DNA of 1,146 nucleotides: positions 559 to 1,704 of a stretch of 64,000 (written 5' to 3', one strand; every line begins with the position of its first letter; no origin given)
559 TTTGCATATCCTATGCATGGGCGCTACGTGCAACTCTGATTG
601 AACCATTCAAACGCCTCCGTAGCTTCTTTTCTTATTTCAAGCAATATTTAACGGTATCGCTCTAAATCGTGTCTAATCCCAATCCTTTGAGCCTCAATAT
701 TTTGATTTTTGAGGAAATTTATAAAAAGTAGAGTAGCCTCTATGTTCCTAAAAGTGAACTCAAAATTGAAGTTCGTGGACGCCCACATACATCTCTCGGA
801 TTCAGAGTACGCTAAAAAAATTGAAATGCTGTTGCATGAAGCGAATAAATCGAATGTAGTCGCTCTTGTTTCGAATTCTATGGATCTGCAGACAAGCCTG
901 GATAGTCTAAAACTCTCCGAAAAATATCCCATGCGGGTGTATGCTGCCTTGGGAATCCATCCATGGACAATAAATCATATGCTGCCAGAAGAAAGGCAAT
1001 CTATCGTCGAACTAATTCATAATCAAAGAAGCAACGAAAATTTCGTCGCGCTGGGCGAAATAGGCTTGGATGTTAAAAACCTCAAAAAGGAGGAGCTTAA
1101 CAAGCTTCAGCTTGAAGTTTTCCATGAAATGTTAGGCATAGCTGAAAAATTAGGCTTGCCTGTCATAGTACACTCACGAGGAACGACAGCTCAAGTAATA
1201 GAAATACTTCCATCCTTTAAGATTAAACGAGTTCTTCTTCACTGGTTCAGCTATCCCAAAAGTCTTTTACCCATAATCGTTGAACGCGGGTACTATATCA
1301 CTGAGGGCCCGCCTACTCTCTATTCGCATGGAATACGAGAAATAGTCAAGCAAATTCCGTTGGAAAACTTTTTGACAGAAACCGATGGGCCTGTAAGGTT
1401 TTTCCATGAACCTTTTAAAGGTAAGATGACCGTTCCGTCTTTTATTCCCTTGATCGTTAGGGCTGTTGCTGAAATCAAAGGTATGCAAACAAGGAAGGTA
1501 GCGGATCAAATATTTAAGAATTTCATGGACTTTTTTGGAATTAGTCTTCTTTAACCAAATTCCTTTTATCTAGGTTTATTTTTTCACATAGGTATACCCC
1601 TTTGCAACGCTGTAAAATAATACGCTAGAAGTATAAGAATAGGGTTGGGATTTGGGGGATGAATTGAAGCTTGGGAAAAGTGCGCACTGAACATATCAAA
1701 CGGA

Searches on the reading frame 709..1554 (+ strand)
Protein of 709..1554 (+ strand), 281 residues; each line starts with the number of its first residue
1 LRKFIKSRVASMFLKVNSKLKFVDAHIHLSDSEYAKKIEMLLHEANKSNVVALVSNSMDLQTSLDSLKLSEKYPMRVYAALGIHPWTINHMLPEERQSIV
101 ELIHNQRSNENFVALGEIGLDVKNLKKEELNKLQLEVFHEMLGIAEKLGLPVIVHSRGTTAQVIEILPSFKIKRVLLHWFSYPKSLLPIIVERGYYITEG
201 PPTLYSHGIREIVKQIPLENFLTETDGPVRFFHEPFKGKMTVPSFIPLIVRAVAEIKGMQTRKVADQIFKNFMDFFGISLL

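Call 45: search_protein_families(library=pfam, proteins=[window:709-1554:+], max_evalue=0.001)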
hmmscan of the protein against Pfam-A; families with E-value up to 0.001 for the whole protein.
window:709-1554:+ (281 aa): 1 family
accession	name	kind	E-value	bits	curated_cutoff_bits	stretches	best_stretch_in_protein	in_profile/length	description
PF01026.27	TatD_DNase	-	1.7e-57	195.1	27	1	23-277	1-253/253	TatD related DNase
